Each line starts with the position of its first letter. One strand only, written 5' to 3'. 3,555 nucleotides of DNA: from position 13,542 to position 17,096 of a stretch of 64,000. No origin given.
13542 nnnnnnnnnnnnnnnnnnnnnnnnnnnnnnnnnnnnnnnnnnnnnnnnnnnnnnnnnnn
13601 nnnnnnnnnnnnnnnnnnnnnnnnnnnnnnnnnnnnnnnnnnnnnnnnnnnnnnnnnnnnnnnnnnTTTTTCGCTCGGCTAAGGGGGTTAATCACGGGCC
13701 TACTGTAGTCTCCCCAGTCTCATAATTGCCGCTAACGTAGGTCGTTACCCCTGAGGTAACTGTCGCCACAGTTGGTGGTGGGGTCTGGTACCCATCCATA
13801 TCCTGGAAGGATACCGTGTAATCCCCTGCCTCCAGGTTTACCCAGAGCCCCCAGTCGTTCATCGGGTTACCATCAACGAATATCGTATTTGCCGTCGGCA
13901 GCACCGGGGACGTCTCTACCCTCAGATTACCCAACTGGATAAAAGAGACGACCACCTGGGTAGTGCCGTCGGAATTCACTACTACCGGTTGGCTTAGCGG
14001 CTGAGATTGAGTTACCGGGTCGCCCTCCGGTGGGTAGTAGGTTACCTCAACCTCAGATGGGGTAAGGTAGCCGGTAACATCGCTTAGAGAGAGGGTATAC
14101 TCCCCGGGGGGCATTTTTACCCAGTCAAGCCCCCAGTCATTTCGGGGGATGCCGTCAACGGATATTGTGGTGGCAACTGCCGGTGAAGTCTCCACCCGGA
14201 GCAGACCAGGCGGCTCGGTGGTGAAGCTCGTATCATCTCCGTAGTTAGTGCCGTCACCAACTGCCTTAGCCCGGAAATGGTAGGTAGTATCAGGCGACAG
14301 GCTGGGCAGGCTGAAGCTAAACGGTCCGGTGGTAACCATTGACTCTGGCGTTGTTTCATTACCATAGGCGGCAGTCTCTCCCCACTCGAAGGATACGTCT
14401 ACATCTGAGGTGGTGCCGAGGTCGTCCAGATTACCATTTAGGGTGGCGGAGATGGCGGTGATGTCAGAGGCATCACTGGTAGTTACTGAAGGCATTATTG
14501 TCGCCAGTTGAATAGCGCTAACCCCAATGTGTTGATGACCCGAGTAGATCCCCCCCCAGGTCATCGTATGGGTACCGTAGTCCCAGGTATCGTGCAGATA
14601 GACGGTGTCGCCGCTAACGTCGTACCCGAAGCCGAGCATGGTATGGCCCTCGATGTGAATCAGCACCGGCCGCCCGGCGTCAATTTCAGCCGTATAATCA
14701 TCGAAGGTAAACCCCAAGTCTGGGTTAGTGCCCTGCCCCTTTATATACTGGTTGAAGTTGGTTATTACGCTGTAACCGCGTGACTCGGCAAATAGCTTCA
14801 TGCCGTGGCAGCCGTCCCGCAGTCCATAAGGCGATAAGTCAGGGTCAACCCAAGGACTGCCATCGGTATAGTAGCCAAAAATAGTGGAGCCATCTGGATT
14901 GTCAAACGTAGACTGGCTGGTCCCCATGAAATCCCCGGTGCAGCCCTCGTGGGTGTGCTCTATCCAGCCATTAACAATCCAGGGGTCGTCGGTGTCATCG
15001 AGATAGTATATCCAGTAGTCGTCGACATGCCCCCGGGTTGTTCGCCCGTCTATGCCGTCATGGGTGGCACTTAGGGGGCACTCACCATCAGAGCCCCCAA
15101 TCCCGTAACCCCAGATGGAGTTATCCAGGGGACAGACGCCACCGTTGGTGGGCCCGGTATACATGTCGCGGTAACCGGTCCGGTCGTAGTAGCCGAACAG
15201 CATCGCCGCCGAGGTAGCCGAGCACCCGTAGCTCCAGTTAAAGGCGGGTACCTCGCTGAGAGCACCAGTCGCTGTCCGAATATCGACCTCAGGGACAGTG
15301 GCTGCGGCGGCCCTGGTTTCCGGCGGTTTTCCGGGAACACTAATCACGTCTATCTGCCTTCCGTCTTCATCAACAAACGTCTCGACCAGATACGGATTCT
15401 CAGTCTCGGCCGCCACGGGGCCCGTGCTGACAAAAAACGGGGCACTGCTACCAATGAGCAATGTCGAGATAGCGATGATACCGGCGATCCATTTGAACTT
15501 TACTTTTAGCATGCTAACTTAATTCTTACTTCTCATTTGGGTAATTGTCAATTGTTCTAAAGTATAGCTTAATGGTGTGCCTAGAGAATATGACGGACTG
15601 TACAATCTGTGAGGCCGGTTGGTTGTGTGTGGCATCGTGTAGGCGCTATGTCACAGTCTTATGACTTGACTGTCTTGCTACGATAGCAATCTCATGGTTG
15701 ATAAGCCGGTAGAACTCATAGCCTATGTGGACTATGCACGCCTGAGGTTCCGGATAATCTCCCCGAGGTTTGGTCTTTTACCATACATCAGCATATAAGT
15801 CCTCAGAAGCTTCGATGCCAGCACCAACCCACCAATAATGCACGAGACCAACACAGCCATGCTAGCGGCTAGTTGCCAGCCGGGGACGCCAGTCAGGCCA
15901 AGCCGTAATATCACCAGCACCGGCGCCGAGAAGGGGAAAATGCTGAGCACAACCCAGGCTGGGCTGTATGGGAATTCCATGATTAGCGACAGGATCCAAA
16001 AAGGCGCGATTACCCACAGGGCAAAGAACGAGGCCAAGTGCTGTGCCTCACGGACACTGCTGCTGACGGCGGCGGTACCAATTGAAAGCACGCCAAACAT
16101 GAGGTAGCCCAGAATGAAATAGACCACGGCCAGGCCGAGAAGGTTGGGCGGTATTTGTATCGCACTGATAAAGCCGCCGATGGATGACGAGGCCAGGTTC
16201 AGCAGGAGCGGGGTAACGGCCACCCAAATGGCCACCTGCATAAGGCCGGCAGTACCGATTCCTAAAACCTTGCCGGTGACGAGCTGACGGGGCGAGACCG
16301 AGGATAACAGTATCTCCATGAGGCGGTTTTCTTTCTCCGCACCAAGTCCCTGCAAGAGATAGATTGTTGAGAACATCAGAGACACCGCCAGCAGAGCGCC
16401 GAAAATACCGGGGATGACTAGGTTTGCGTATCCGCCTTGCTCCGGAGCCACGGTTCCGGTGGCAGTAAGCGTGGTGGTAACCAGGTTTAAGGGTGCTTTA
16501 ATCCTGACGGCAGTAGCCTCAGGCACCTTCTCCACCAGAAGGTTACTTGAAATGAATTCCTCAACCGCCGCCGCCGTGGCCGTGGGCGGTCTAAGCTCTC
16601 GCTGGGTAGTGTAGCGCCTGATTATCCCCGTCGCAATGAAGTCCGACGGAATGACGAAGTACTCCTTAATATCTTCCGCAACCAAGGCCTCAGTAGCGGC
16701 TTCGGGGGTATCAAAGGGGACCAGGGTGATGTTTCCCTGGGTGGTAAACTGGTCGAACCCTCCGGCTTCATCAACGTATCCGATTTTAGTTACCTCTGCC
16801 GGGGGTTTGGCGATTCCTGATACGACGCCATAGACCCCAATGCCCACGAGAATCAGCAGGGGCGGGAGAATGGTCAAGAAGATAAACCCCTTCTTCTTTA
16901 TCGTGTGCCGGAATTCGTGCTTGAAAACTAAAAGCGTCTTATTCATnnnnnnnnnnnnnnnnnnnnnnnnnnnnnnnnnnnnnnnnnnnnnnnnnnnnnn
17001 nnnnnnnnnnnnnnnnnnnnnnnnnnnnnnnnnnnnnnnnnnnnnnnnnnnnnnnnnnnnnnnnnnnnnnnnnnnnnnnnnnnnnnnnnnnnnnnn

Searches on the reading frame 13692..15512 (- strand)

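Call 62: search_protein_families(library=pfam, proteins=[window:13692-15512:-], max_evalue=0.00001)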
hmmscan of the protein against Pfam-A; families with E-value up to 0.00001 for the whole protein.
window:13692-15512:- (606 aa): 1 family
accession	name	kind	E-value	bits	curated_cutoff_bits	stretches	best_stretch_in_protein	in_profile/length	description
PF13529.12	Peptidase_C39_2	-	2.1e-09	38.5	24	0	252-310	69-143/143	Peptidase_C39 like family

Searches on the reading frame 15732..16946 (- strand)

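Call 62: search_protein_families(library=pfam, proteins=[window:15732-16946:-], max_evalue=0.00001)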
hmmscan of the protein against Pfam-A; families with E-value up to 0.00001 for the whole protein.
window:15732-16946:- (404 aa): 1 family
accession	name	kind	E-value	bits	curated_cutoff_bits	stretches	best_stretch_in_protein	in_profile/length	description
PF12698.13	ABC2_membrane_3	-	1.3e-38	133.5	31.6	1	19-378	1-346/347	ABC-2 family transporter protein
